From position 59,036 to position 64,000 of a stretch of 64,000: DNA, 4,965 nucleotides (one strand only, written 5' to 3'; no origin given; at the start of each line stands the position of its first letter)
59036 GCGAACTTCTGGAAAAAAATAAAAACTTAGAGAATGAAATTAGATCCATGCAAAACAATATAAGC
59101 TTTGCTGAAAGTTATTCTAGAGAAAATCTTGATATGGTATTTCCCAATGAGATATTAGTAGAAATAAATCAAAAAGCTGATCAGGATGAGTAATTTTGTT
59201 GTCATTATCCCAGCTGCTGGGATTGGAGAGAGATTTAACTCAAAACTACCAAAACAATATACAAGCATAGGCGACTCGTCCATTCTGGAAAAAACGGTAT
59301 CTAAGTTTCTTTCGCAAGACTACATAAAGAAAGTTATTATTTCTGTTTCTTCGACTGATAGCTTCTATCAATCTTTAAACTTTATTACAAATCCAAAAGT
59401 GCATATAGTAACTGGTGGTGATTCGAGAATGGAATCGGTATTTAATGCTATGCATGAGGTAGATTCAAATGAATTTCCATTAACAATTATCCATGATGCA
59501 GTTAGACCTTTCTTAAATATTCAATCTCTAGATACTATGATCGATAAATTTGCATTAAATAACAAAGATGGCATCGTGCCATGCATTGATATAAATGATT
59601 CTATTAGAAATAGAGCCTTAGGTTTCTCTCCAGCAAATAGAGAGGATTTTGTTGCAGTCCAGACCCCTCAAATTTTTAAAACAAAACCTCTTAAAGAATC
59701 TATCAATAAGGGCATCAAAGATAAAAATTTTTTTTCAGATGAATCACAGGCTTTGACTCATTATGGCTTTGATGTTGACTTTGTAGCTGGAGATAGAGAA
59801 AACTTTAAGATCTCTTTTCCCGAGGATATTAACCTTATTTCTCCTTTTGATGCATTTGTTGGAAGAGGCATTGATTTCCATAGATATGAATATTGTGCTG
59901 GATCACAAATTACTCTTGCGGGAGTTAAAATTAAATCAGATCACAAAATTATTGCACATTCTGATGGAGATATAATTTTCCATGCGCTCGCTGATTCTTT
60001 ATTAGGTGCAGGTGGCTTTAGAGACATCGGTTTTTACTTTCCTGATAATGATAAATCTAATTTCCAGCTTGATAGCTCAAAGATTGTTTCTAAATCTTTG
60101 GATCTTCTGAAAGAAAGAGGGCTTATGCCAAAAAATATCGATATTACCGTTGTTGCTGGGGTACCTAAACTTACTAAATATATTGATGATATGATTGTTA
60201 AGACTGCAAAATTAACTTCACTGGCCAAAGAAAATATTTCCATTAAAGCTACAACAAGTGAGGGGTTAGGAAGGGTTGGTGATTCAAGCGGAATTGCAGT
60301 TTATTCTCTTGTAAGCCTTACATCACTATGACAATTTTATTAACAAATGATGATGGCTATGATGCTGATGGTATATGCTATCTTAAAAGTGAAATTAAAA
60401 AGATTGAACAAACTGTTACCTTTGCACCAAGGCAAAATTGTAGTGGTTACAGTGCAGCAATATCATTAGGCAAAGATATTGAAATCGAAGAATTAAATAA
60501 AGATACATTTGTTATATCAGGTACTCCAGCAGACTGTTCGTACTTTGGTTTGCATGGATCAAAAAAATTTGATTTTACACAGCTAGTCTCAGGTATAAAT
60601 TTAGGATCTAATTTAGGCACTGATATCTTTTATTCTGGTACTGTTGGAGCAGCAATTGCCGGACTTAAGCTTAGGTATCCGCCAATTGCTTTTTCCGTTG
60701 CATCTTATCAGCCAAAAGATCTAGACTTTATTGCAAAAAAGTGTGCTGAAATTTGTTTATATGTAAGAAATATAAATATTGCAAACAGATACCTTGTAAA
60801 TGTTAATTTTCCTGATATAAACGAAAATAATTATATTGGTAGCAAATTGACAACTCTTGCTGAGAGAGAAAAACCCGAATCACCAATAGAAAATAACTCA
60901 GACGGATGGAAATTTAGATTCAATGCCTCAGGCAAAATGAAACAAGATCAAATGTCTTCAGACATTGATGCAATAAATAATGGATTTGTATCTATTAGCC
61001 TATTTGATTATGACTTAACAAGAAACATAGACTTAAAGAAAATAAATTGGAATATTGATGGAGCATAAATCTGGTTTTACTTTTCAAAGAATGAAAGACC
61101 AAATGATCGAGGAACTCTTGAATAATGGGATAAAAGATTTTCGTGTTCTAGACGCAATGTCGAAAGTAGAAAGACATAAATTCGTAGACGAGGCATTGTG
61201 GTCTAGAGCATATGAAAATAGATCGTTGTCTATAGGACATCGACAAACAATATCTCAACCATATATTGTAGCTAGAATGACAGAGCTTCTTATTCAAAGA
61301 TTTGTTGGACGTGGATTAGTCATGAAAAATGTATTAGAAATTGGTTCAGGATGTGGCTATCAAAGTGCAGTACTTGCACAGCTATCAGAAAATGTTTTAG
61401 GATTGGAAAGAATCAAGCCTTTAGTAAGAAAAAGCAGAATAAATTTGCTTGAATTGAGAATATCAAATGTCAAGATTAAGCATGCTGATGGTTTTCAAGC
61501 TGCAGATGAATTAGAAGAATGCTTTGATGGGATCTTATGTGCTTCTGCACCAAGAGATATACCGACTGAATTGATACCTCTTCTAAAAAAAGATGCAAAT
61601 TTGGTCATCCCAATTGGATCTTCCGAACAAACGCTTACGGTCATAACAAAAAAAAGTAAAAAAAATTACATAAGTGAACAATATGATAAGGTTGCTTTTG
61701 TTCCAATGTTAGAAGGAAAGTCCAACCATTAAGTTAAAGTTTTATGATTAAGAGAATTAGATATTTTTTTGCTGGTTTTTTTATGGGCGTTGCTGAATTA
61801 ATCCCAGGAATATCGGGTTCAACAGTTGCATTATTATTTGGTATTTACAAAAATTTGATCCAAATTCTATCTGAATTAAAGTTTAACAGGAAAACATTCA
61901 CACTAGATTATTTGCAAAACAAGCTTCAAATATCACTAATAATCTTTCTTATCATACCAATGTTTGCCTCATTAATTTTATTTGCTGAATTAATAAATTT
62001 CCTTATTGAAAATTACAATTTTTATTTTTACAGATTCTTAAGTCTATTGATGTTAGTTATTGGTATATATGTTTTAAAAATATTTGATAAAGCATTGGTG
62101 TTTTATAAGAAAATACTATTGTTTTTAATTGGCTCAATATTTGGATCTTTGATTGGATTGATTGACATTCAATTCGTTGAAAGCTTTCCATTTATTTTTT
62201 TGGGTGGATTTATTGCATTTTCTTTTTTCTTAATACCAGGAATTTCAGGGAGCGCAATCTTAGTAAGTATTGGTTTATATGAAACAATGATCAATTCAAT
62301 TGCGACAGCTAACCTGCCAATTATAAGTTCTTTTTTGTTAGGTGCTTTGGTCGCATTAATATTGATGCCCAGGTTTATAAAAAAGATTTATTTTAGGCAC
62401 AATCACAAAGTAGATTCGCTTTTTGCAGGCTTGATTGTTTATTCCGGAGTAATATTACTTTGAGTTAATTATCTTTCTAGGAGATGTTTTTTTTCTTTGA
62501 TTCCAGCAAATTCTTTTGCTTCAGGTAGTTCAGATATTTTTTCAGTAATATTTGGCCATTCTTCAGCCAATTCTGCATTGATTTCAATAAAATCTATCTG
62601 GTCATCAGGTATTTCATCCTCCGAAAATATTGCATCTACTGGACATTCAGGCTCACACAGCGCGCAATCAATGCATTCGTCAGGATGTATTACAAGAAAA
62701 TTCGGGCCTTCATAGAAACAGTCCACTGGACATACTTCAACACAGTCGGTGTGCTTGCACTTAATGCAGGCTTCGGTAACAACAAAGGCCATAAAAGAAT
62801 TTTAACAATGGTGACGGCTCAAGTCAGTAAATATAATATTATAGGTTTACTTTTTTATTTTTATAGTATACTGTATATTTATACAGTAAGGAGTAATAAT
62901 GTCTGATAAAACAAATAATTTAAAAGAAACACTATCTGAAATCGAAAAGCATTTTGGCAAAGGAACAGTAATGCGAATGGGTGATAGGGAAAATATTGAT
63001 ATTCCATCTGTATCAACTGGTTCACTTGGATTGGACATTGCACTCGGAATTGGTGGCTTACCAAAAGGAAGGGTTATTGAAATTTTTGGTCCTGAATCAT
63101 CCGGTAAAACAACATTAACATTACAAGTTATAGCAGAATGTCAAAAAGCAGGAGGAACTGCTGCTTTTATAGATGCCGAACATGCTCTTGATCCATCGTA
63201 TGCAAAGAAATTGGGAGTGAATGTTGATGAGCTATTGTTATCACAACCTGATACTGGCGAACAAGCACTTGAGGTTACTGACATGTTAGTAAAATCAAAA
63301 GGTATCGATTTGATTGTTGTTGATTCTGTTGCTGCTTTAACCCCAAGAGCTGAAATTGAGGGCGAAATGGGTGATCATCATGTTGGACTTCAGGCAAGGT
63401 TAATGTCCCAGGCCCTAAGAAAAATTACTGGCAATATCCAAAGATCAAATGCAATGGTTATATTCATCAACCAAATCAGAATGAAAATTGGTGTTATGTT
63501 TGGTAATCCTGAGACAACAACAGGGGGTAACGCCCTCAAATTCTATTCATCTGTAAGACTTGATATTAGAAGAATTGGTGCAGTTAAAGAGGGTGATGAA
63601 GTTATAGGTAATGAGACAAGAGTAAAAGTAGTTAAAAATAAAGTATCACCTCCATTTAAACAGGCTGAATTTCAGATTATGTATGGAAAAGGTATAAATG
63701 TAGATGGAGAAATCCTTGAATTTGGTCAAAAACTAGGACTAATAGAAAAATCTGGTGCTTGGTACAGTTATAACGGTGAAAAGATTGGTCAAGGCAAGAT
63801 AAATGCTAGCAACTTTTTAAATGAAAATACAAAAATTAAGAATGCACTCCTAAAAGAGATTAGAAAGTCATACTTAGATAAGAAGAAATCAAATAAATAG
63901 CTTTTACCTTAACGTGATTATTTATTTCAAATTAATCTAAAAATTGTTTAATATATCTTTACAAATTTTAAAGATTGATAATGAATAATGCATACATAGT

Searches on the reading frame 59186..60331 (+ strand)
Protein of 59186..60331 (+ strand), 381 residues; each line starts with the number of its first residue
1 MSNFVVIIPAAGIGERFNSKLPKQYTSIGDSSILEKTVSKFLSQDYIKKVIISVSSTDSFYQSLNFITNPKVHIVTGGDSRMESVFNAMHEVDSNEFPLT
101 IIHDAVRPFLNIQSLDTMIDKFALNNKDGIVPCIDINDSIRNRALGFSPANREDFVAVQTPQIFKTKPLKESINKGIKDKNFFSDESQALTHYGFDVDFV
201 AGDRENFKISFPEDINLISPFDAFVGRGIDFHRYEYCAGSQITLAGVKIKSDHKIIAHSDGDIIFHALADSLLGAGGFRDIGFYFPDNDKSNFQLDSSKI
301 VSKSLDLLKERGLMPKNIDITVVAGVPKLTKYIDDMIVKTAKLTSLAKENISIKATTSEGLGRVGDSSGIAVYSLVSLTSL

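Call 40: search_protein_families(library=pfam, proteins=[window:59186-60331:+], max_evalue=0.001)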
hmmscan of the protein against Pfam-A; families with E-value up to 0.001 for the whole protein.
window:59186-60331:+ (381 aa): 3 families
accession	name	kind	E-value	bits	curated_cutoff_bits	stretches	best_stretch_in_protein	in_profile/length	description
PF01128.25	IspD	-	7.1e-45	153.9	27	1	5-217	2-214/221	2-C-methyl-D-erythritol 4-phosphate cytidylyltransferase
PF02542.21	YgbB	-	2.1e-44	152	26.7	1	225-378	3-154/155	YgbB family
PF12804.13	NTP_transf_3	-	2.2e-05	25.1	27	1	6-134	1-123/160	MobA-like NTP transferase domain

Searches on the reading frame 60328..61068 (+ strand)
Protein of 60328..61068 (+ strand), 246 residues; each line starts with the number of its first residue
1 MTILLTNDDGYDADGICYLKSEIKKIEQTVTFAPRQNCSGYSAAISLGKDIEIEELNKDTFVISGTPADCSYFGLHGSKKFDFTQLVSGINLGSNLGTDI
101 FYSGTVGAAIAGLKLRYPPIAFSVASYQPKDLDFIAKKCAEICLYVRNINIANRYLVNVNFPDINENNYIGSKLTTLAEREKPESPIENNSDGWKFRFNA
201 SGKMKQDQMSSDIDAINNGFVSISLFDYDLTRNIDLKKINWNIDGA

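Call 40: search_protein_families(library=pfam, proteins=[window:60328-61068:+], max_evalue=0.001)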
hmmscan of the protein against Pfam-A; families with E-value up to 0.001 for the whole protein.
window:60328-61068:+ (246 aa): 1 family
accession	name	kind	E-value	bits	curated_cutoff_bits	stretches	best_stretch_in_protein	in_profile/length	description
PF01975.23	SurE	-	1.9e-43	148.9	22.1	1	3-181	1-186/189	Survival protein SurE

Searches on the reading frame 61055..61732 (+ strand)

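Call 40: search_protein_families(library=pfam, proteins=[window:61055-61732:+], max_evalue=0.001)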
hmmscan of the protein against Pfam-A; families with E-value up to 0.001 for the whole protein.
window:61055-61732:+ (225 aa): 5 families
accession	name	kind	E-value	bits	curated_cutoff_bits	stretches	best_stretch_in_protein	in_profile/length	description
PF01135.25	PCMT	-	5.8e-47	160.6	20.3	1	14-221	3-208/210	Protein-L-isoaspartate(D-aspartate) O-methyltransferase (PCMT)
PF13847.12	Methyltransf_31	-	2.4e-07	31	27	1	91-180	5-104/145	Methyltransferase domain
PF13649.12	Methyltransf_25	-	8.3e-05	23.7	27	1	93-165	1-73/97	Methyltransferase domain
PF05175.20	MTS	-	0.0004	20.5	23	1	76-162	20-104/170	Methyltransferase small domain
PF00398.26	RrnaAD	-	0.00084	18.9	24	0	91-173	32-115/263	Ribosomal RNA adenine dimethylase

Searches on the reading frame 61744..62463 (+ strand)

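Call 40: search_protein_families(library=pfam, proteins=[window:61744-62463:+], max_evalue=0.001)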
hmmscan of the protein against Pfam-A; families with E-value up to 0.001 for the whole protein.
window:61744-62463:+ (239 aa): 1 family
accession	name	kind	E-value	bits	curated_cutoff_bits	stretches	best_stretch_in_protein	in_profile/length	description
PF04018.18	VCA0040-like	-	1.5e-34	120.1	26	1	14-234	1-224/246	Undecaprenyl phosphate translocase-like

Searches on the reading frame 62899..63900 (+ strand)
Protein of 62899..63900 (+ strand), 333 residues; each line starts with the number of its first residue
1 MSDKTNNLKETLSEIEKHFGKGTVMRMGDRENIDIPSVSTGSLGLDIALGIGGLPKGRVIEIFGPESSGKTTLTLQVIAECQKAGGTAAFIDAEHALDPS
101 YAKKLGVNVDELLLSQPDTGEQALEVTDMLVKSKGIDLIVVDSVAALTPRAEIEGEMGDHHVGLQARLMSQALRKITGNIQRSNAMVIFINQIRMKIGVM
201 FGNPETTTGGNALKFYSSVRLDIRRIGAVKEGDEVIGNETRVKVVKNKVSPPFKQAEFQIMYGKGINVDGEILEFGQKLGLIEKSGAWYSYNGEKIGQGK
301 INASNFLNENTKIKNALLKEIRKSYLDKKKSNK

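Call 40: search_protein_families(library=pfam, proteins=[window:62899-63900:+], max_evalue=0.001)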
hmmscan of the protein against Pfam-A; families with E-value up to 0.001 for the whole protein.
window:62899-63900:+ (333 aa): 7 families
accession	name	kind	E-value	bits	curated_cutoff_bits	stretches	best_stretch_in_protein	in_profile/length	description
PF00154.27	RecA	-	6.9e-145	481.7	27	1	7-267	2-262/262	recA bacterial DNA recombination protein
PF21096.2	RecA_C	-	1.3e-20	73.7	27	1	270-325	1-56/57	RecA C-terminal domain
PF08423.17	Rad51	-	6.4e-10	39.1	22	1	37-225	7-211/244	Rad51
PF06745.19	ATPase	-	2.5e-06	27.5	26.6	1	38-111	1-76/231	KaiC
PF01637.24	ATPase_2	-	2.4e-05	24.7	33.2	1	58-145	21-79/225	ATPase domain predominantly from Archaea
PF13481.12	AAA_25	-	0.00015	21.9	27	0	53-96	29-83/195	AAA domain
PF13479.12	AAA_24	-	0.00021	21.6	27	1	58-148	3-77/195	AAA domain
